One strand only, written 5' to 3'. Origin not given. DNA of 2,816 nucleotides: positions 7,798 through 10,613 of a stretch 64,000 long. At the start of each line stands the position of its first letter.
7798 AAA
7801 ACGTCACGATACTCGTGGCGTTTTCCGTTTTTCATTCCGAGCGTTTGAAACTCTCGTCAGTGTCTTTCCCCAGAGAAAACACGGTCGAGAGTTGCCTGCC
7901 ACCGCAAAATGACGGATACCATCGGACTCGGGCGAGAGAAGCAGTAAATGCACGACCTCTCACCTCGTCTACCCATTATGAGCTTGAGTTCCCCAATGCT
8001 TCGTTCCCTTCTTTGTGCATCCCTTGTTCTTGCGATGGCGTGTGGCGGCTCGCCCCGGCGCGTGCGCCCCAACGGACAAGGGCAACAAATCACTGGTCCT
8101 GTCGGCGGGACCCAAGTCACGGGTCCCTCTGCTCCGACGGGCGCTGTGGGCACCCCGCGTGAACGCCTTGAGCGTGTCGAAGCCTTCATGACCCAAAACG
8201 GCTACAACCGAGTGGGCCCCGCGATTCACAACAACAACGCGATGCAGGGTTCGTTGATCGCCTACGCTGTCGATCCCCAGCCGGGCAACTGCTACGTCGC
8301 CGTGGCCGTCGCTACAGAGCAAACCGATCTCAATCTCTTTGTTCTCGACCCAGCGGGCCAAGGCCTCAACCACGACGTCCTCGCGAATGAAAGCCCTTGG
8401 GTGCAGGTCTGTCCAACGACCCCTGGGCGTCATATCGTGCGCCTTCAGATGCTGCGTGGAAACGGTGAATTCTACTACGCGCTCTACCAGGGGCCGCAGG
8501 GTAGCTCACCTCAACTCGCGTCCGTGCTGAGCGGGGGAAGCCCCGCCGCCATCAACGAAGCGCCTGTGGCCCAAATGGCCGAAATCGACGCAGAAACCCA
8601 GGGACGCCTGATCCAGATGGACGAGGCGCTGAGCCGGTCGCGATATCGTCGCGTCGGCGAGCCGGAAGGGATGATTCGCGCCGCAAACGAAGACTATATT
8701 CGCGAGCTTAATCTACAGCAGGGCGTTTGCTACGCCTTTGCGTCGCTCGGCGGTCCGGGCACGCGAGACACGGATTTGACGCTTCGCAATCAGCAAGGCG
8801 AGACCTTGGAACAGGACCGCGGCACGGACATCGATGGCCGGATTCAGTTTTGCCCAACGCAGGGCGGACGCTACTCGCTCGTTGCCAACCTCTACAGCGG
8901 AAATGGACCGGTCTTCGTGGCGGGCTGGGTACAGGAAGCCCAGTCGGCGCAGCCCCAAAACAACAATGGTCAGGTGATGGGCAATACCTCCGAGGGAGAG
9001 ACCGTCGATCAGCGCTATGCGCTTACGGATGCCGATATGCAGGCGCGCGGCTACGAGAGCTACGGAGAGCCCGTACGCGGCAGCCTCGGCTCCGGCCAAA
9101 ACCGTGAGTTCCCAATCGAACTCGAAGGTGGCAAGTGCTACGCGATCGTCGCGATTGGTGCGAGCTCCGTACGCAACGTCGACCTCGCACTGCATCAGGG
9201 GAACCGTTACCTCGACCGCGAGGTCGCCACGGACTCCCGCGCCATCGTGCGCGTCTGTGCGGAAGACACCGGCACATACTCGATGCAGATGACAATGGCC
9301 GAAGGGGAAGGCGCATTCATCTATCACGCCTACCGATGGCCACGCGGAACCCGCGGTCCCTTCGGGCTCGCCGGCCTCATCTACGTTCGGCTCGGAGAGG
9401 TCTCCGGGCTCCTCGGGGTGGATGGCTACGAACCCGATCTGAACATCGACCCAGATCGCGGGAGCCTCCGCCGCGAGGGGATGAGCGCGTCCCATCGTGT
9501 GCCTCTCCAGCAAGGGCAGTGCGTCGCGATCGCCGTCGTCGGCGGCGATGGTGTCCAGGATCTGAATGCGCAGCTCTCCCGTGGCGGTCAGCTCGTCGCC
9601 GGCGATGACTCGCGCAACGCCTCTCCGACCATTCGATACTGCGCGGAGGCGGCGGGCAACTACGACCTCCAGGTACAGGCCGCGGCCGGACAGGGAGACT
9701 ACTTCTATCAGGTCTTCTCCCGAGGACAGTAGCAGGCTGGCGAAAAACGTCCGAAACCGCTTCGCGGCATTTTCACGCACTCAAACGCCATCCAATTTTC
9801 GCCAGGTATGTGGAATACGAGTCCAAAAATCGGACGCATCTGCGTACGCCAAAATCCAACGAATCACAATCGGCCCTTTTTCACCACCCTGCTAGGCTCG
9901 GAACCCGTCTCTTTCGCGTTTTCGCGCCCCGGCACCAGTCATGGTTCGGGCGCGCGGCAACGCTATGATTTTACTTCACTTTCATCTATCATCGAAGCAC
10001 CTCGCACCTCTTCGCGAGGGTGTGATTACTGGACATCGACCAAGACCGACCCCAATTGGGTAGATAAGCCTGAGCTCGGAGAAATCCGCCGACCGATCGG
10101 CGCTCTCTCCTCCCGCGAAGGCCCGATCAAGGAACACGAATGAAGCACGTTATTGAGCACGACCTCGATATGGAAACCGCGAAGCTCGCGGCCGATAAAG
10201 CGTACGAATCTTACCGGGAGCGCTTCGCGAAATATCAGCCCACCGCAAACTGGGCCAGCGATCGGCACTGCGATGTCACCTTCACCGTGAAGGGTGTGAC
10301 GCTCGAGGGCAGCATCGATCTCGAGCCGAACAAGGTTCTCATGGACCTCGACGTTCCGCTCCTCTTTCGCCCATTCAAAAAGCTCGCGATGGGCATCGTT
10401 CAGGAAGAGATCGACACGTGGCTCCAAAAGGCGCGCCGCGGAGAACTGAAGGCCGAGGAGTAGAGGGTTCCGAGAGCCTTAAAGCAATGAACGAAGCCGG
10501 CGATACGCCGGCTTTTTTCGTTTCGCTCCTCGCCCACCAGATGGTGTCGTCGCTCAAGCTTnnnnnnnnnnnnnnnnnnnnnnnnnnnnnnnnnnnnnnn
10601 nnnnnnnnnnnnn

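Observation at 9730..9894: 161-bp TIR-bounded, TA-flanked MITE-like element inserted in a stop codon (copy 1 of 3 in this window)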

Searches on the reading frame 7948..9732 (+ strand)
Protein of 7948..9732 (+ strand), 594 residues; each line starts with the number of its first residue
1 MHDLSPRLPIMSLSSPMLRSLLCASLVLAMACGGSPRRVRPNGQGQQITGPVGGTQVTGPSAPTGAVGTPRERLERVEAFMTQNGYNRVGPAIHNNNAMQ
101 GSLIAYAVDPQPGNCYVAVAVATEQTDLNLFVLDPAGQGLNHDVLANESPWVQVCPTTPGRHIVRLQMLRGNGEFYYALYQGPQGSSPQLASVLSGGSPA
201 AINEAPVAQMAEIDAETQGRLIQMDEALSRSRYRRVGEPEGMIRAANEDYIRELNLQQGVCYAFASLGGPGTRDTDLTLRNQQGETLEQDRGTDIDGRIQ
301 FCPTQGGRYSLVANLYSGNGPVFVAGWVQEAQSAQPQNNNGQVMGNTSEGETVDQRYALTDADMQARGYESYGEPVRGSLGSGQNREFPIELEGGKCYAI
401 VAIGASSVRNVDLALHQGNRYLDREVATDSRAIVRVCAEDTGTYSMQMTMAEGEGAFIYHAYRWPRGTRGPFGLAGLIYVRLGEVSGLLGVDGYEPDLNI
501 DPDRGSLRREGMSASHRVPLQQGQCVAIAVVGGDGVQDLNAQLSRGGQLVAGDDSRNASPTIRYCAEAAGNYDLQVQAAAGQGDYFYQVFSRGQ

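Call 14: find_encoding_contigs(protein=window:7948-9732:+, flank=10000, max_places=10)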
Protein window:7948-9732:+ (594 aa): no gene with exactly this product is on record in the collection.

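Call 43: search_protein_families(library=pfam, proteins=[window:7948-9729:+], max_evalue=0.01)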
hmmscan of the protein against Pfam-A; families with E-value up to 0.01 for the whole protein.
window:7948-9729:+ (594 aa): 1 family
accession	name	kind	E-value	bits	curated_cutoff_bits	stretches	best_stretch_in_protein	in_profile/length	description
PF04151.21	PPC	-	4.4e-08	34.3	25.9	0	517-578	6-70/70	Bacterial pre-peptidase C-terminal domain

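Call 57: list_cluster_members(proteins=[window:7978-9729:+, window:7984-9729:+, window:7996-9729:+, window:8035-9729:+, window:62342-63148:+, window:62438-63148:+, window:62522-63148:+, window:27527-29203:-, window:27527-29137:-, window:27527-29077:-])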
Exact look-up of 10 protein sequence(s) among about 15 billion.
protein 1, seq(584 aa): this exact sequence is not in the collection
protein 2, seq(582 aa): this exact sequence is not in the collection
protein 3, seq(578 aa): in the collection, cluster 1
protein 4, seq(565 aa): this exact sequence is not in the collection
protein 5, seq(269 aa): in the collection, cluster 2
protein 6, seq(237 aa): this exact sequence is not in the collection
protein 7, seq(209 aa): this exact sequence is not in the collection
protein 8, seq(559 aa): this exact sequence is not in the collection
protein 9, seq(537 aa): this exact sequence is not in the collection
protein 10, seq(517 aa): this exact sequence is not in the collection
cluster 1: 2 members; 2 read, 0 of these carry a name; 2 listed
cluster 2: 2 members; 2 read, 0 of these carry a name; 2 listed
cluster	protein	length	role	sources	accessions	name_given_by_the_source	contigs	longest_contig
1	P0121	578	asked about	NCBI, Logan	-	-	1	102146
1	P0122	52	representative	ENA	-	-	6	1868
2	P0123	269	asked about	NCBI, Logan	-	-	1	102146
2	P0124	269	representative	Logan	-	-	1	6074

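Call 58: find_encoding_contigs(protein=P0124, flank=6000, max_places=10)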
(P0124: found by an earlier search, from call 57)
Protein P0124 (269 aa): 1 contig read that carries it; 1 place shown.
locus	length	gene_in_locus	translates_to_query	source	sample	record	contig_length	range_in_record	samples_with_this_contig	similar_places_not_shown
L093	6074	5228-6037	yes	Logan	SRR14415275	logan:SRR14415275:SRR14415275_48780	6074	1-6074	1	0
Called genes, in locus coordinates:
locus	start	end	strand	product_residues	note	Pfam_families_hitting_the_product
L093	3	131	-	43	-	?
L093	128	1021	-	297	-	PF03130:HEAT_PBS (faint), PF13646:HEAT_2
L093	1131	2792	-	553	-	PF00916:Sulfate_transp, PF01740:STAS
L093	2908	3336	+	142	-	-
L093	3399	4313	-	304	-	PF01145:Band_7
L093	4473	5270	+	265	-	PF13622:4HBT_3, PF20789:4HBT_3C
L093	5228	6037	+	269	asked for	-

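Call 61: find_encoding_contigs(protein=P0121, flank=1500, max_places=10)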
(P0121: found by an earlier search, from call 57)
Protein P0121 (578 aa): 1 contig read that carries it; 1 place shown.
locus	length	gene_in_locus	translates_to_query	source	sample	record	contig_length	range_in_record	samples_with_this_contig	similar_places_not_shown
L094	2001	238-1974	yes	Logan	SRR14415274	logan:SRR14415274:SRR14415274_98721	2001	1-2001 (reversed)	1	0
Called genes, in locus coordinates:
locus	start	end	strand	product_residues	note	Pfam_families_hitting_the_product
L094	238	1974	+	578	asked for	PF04151:PPC (faint)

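Call 62: find_encoding_contigs(protein=P0123, flank=1500, max_places=10)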
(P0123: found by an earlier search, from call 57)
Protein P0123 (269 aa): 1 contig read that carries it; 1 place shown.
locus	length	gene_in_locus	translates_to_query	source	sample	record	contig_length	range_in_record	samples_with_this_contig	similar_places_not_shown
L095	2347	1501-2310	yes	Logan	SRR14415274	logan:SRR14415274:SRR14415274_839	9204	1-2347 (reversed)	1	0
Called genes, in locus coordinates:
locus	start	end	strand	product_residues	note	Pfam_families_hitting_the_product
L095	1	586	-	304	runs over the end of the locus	PF01145:Band_7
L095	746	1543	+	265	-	PF13622:4HBT_3, PF20789:4HBT_3C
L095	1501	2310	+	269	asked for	-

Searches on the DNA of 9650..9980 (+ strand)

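Call 44: search_rna_families(source=window, start=9650, end=9980, threshold=evalue, max_evalue=10)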
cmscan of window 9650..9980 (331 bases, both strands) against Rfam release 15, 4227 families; matches with E-value up to 10: 1.
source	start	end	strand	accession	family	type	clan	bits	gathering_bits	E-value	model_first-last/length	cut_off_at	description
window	9773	9851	-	RF03983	MIR5284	Gene; miRNA;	-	14.4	93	3.9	1-111/111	no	MIR5284 microRNA precursor family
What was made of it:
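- On Structured RNA family (Rfam-type): At E <= 10 only a chance miRNA hit appears (E = 3.9; call 44).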

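Call 74: search_dna_similar(query=window:9725-9900:+, collection=plasmids, mode=distant, max_evalue=1, max_rows=10)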
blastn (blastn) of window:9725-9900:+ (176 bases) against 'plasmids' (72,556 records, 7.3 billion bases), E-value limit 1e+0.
No match.
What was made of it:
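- Tried and rejected: blastn (distant mode) against 72,556 plasmids gave no match (call 74).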

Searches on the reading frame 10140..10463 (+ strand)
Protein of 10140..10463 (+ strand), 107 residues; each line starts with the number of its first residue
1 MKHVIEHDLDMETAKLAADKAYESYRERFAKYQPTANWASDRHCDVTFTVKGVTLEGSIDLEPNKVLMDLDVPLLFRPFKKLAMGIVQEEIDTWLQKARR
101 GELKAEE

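Call 43: search_protein_families(library=pfam, proteins=[window:10140-10460:+], max_evalue=0.01)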
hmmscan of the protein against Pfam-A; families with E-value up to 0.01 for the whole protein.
window:10140-10460:+ (107 aa): 1 family
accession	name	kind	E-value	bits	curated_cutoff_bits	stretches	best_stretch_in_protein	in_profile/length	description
PF09650.15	PHA_gran_rgn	-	2.3e-11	44.3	26.6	1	6-93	6-85/87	Putative polyhydroxyalkanoic acid system protein (PHA_gran_rgn)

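Call 54: find_encoding_contigs(protein=window:10140-10463:+, flank=3000, max_places=10)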
Protein window:10140-10463:+ (107 aa): 2 contigs read that carry it; 2 places shown.
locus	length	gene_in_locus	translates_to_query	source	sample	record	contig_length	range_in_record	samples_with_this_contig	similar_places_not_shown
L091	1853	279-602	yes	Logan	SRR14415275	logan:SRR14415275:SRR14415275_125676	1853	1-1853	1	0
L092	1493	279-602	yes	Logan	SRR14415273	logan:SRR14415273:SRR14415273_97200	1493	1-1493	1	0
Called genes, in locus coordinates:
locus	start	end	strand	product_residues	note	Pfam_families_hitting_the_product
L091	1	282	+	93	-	?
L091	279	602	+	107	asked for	PF09650:PHA_gran_rgn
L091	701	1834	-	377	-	-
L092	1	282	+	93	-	?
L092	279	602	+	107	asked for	PF09650:PHA_gran_rgn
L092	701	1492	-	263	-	?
